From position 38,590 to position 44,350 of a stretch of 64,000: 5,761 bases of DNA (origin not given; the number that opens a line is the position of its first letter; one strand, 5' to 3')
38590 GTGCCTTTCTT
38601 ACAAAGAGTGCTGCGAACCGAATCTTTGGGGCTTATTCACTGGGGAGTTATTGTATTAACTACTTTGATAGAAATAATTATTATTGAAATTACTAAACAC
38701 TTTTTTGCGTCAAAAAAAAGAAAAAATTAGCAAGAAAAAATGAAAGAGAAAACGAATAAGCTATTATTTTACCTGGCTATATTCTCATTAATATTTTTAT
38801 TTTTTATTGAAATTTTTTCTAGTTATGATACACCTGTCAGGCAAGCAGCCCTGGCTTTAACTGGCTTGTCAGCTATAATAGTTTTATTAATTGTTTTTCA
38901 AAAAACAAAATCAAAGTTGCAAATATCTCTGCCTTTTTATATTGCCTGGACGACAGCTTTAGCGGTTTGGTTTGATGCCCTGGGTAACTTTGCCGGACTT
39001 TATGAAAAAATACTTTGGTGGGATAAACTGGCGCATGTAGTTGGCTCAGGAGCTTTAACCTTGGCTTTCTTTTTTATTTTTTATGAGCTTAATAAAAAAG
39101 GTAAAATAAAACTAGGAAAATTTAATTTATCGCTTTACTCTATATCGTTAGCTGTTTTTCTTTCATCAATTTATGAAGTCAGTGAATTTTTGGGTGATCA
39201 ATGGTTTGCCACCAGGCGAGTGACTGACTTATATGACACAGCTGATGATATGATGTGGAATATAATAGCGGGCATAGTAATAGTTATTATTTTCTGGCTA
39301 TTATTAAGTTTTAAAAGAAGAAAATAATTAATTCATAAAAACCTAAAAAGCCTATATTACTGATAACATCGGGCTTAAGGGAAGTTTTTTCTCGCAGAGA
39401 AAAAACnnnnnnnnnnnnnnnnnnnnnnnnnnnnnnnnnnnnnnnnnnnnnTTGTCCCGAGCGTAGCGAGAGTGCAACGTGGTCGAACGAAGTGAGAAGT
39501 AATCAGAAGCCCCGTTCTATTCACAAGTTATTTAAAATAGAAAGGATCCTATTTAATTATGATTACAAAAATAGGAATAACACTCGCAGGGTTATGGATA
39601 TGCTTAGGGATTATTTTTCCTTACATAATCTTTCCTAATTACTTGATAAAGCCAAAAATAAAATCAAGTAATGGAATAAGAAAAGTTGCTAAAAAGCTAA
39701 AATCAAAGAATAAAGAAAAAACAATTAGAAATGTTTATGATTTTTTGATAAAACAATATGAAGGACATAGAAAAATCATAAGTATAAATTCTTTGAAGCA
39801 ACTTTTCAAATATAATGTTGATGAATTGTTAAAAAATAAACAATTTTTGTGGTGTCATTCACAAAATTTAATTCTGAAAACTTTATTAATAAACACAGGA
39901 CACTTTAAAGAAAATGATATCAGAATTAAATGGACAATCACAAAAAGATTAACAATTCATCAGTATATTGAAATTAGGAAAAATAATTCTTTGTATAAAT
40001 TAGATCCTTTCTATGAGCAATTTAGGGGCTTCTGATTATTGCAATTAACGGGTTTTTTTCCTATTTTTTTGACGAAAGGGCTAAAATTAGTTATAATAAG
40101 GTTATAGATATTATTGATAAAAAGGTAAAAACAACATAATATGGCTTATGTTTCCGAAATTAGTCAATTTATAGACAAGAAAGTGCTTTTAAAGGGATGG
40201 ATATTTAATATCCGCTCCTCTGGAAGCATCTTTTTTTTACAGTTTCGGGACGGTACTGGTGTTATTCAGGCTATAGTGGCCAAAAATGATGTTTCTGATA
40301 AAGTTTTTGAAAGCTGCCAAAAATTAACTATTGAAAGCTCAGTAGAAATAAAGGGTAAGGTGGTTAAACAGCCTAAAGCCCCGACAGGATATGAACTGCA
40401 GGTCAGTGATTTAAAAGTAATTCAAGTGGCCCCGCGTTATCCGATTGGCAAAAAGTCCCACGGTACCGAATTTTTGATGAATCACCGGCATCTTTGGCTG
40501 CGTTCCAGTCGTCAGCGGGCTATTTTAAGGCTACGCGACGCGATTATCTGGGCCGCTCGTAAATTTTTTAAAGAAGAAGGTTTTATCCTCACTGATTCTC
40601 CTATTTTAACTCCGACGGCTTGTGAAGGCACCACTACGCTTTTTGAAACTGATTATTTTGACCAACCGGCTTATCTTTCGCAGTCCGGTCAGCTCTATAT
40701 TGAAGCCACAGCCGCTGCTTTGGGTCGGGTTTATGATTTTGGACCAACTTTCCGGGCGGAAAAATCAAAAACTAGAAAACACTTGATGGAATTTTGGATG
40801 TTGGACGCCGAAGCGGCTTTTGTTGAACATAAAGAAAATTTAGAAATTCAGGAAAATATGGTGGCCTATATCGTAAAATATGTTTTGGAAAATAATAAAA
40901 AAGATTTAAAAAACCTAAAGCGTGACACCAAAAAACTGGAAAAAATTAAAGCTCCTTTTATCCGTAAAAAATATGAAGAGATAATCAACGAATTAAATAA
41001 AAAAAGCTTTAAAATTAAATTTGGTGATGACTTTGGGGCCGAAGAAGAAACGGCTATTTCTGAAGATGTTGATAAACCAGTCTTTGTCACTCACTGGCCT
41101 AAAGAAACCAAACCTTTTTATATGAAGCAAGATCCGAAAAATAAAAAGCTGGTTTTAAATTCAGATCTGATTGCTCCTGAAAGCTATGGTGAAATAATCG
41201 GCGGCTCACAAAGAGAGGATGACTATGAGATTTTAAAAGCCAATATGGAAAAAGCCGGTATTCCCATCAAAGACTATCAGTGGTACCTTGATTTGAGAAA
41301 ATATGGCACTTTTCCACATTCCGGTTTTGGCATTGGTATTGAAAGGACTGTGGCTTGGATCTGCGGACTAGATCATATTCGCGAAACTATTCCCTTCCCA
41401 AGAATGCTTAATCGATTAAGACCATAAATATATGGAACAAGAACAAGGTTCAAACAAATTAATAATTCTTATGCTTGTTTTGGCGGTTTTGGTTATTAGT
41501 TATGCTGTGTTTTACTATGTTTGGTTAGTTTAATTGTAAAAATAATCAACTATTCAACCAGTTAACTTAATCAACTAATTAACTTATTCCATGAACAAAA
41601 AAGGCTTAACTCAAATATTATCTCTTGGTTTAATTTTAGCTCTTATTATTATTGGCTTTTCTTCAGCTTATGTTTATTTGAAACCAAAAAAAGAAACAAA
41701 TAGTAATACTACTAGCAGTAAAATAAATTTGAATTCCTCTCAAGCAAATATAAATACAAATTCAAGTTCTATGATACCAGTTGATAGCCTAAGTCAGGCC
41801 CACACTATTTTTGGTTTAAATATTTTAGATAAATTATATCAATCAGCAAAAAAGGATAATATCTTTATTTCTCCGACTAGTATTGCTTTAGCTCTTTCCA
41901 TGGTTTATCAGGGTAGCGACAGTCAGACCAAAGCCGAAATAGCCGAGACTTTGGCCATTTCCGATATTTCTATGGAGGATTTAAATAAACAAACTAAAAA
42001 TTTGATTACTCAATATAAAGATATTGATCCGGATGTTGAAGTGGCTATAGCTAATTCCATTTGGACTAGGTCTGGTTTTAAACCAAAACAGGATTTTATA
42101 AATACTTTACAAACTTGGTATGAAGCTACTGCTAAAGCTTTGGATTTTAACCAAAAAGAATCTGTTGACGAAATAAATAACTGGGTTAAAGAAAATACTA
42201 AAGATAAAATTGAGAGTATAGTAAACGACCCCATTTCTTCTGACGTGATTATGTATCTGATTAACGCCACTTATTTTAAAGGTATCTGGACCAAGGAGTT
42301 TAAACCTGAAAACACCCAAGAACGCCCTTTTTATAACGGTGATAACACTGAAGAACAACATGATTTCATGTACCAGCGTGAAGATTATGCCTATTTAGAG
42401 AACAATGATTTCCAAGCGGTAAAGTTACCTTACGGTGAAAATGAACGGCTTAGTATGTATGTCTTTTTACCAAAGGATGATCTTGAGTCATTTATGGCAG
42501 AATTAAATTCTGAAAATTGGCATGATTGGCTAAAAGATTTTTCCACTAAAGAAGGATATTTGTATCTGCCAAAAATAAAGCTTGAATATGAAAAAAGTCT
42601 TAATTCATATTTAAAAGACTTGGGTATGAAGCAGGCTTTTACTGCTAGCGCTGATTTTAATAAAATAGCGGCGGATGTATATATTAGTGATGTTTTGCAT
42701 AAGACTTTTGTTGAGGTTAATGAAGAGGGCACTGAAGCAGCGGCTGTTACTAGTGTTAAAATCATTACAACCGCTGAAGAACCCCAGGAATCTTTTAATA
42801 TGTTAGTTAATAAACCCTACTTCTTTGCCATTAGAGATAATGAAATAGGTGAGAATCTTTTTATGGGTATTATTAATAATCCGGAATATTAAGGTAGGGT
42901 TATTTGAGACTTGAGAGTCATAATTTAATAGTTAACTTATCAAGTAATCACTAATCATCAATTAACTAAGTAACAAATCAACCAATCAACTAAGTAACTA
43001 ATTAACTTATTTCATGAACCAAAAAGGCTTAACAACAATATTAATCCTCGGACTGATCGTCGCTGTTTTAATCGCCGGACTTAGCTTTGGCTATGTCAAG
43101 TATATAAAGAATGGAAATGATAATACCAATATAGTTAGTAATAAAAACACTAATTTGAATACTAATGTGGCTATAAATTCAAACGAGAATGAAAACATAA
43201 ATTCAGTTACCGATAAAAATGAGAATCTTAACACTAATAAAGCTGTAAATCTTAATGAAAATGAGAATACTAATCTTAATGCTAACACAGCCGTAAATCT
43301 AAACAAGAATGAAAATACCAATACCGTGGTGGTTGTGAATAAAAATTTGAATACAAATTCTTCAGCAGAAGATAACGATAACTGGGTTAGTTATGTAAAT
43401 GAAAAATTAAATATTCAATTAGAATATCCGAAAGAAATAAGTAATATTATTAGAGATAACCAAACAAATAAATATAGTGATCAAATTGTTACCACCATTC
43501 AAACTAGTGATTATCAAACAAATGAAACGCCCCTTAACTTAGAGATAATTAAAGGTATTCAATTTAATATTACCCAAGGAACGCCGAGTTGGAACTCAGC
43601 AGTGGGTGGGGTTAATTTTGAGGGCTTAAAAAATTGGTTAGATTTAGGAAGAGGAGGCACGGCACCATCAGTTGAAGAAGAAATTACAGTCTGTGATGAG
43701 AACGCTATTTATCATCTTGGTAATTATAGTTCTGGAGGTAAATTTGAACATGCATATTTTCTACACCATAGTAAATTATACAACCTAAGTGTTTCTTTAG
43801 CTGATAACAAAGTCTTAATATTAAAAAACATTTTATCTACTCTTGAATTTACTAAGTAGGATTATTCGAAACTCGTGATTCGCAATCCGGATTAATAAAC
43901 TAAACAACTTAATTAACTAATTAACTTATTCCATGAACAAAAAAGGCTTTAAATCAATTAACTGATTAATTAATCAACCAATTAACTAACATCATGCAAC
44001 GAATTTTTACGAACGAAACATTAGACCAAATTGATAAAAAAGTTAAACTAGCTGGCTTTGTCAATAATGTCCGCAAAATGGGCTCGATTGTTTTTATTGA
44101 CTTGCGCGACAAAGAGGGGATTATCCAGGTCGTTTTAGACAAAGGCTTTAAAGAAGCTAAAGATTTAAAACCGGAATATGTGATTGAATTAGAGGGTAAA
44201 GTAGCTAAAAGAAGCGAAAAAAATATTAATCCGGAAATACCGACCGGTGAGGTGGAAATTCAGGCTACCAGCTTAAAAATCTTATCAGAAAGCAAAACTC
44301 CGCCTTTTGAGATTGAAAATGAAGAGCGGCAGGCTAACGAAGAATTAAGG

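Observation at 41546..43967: Triplicated leader module (AT-rich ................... plus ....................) heading two secreted-protein genes and a truncated stub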

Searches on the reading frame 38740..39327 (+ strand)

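Call 14: search_protein_families(library=pfam, proteins=[window:38740-39327:+], max_evalue=0.01)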
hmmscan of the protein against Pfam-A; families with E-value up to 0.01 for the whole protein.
window:38740-39327:+ (195 aa): 0 families

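Call 71: search_protein_families(library=ncbifam, proteins=[window:38740-39327:+], max_evalue=0.01)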
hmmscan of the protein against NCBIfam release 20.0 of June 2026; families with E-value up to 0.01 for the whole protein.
window:38740-39327:+ (195 aa): 1 family
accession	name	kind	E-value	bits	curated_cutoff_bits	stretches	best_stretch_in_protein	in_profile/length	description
NF045937.1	MSC_0624_12TM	equivalog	0.0088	14.6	70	1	5-73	315-383/445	MSC_0624 family F1-like ATPase-associated membrane protein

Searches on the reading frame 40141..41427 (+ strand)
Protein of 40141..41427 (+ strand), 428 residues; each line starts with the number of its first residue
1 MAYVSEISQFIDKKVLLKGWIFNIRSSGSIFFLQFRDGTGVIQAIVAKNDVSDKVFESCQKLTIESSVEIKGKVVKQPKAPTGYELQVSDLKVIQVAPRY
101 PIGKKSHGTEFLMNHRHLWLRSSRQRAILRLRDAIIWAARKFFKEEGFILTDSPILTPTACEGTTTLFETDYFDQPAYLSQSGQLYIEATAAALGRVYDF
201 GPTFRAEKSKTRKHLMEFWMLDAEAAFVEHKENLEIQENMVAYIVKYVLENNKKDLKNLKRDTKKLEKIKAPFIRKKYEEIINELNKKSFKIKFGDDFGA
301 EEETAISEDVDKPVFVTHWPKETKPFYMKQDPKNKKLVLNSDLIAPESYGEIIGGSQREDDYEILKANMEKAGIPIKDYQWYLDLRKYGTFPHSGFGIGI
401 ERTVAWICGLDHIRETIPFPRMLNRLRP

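Call 14: search_protein_families(library=pfam, proteins=[window:40141-41427:+], max_evalue=0.01)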
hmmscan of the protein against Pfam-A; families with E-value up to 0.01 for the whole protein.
window:40141-41427:+ (428 aa): 2 families
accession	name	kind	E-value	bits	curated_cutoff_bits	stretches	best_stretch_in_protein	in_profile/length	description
PF00152.25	tRNA-synt_2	-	5.2e-75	252.8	25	1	110-422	3-307/308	tRNA synthetases class II (D, K and N)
PF01336.31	tRNA_anti-codon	-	7.1e-16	58.4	27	1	15-94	1-75/75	OB-fold nucleic acid binding domain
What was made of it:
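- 40141..41427 (+): asnS (asparaginyl-tRNA synthetase), left border of the array. Pfam tRNA-synt_2 at 5e-75 plus the OB anticodon domain (call 14).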

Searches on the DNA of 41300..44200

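Call 70: search_rna_families(source=window, start=41300, end=44200, threshold=evalue, max_evalue=1)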
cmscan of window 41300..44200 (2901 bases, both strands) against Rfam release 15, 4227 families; matches with E-value up to 1: 1.
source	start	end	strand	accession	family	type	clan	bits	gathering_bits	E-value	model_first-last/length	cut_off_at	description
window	43583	43667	-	RF01876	MIAT_exon5_2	Gene; lncRNA;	-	17.8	75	0.65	1-83/83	no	Myocardial infarction associated transcript exon 5 conserved region 2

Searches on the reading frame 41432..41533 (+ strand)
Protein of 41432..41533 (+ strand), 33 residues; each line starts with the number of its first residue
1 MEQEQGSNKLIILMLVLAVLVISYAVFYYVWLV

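Call 14: search_protein_families(library=pfam, proteins=[window:41432-41533:+], max_evalue=0.01)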
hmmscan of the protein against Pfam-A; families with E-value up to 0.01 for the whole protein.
window:41432-41533:+ (33 aa): 1 family
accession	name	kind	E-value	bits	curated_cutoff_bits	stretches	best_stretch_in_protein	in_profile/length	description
PF06024.17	Orf78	-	0.0066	17.2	29.4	1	3-32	58-87/101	Orf78 (ac78)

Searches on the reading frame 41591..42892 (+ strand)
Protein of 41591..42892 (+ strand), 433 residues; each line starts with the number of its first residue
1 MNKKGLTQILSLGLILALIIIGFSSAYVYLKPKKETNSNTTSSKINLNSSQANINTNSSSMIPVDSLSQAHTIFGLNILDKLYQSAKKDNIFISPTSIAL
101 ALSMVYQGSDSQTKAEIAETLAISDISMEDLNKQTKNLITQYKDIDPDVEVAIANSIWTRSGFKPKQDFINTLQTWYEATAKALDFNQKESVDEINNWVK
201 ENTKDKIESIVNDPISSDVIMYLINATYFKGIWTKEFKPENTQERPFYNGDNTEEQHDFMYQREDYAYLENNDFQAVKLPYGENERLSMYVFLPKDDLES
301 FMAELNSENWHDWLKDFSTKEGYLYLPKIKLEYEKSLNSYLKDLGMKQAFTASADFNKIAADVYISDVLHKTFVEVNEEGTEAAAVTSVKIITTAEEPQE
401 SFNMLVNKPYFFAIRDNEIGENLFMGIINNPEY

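Call 14: search_protein_families(library=pfam, proteins=[window:41591-42892:+], max_evalue=0.01)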
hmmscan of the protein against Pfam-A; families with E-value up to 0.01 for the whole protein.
window:41591-42892:+ (433 aa): 1 family
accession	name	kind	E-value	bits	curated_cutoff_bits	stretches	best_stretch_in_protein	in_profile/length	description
PF00079.25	Serpin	-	1.9e-111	373.3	27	1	71-431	3-370/370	Serpin (serine protease inhibitor)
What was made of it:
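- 41591..42892 (+): Serpin gene with an MNKKG signal-anchor and an N/S/T-rich linker. Pfam Serpin at 1.9e-111 over residues 71-431 (call 14).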

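Call 71: search_protein_families(library=ncbifam, proteins=[window:41591-42892:+], max_evalue=0.01)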
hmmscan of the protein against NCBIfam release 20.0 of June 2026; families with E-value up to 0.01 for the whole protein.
window:41591-42892:+ (433 aa): 0 families

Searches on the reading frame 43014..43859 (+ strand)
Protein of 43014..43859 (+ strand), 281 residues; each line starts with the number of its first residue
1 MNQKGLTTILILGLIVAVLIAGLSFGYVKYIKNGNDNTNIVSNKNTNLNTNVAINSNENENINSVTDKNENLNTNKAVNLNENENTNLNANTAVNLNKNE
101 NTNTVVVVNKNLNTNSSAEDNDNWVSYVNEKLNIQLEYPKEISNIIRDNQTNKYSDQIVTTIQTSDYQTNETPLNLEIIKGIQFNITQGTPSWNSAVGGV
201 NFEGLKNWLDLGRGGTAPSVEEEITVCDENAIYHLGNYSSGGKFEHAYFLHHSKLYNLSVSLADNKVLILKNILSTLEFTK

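Call 14: search_protein_families(library=pfam, proteins=[window:43014-43859:+], max_evalue=0.01)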
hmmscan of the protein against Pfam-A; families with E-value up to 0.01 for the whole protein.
window:43014-43859:+ (281 aa): 0 families

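Call 17: find_encoding_contigs(protein=window:43014-43859:+, flank=10000, max_places=10)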
Protein window:43014-43859:+ (281 aa): 1 contig read that carries it; 1 place shown.
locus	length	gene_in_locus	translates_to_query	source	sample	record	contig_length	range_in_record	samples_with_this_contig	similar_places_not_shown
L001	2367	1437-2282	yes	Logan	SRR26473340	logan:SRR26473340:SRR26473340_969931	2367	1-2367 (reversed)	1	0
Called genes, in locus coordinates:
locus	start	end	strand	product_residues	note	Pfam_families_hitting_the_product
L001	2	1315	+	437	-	?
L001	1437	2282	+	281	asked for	-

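Call 19: find_homologous_proteins(query=window:43014-43859:+, max_evalue=0.001)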
Query window:43014-43859:+ (281 aa): 10 proteins with E <= 0.001 among 1928 candidates.
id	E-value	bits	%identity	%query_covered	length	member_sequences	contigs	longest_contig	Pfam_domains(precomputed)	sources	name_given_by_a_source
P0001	3.9e-171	585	100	100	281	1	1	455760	-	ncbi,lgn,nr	ncbi:MAG: hypothetical protein U5L76_00565 [Patescibacteria group bacterium]|nr:hypothetical protein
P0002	5.4e-16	77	61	30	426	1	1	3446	-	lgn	-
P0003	4.7e-9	54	40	50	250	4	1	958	-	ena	-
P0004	1.3e-7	49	34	67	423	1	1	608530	-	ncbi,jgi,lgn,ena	ncbi:MAG: hypothetical protein WC528_01665 [Patescibacteria group bacterium]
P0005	7.8e-7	47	33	49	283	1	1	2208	-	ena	-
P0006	8.9e-7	47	35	52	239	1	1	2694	-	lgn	-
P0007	3.0e-4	38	48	19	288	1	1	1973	PF18884.6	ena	-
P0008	3.9e-4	38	25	10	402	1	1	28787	-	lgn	-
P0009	6.4e-4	37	41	41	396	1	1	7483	-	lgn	-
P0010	6.5e-4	37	30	23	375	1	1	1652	-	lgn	-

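Call 22: find_encoding_contigs(protein=P0002, flank=10000, max_places=4)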
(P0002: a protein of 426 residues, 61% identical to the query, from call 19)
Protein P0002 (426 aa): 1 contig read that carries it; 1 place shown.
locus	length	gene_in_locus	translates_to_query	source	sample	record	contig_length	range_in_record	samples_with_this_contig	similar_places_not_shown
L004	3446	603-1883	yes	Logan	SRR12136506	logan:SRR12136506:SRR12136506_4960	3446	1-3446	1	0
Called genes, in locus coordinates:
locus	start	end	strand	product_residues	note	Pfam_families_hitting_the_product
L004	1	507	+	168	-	?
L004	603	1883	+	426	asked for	-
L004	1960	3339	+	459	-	PF01336:tRNA_anti-codon, PF00152:tRNA-synt_2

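Call 23: find_encoding_contigs(protein=P0004, flank=10000, max_places=4)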
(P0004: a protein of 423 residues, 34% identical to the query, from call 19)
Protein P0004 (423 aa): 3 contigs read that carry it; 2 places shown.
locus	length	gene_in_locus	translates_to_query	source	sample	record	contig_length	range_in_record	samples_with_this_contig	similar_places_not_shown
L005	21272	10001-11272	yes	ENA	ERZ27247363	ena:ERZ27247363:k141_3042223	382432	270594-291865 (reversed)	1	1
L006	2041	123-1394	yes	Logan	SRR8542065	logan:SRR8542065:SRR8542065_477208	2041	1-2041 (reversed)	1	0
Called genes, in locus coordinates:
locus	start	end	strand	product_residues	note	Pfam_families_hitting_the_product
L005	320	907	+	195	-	-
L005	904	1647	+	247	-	PF08843:AbiEii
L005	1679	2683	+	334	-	-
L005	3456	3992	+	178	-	-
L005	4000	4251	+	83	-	-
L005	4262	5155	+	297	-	-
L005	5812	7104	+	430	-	PF01336:tRNA_anti-codon, PF00152:tRNA-synt_2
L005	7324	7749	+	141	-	-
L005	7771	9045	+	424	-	PF23381:Beta-prop_IFT122_1st (faint)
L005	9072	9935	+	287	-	-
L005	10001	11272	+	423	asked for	-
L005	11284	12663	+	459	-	PF01336:tRNA_anti-codon, PF00152:tRNA-synt_2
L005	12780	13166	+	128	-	-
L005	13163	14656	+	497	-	PF10092:DUF2330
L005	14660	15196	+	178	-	-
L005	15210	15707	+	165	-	PF04073:tRNA_edit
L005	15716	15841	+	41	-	-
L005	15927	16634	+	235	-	PF02616:SMC_ScpA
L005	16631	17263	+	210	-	PF04079:SMC_ScpB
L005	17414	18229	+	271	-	PF00121:TIM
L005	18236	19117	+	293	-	PF01116:F_bP_aldolase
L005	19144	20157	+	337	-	PF00044:Gp_dh_N, PF02800:Gp_dh_C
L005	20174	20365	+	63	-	-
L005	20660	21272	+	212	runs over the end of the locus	-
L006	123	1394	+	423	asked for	-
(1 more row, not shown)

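Call 24: find_encoding_contigs(protein=P0005, flank=10000, max_places=4)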
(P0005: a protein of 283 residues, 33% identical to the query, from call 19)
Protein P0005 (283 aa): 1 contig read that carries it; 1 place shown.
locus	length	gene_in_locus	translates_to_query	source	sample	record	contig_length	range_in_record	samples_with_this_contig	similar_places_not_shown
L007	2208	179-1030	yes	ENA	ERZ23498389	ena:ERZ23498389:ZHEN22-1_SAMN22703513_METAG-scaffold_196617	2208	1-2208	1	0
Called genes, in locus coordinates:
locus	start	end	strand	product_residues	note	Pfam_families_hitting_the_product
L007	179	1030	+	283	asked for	-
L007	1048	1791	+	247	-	-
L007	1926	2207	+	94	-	?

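Call 25: find_encoding_contigs(protein=P0006, flank=10000, max_places=4)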
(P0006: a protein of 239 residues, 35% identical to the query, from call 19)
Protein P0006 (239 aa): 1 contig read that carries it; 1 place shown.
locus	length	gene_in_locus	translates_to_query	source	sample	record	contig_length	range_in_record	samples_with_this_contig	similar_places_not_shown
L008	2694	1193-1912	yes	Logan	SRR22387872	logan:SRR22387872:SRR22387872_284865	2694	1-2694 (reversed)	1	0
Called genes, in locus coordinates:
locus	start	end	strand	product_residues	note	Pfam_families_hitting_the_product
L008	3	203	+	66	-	?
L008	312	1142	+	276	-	-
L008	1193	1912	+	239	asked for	-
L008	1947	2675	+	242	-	PF18933:PsbP_2 (weak)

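Call 71: search_protein_families(library=ncbifam, proteins=[window:43014-43859:+], max_evalue=0.01)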
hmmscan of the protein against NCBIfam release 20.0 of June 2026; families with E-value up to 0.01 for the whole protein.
window:43014-43859:+ (281 aa): 0 families
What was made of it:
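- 43014..43859 (+): 281-aa gene B: MNQKG anchor, NxN-T-N linker, and a probably PsbP-like C-terminal domain. It has no Pfam or NCBIfam hit itself (calls 14 and 71).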
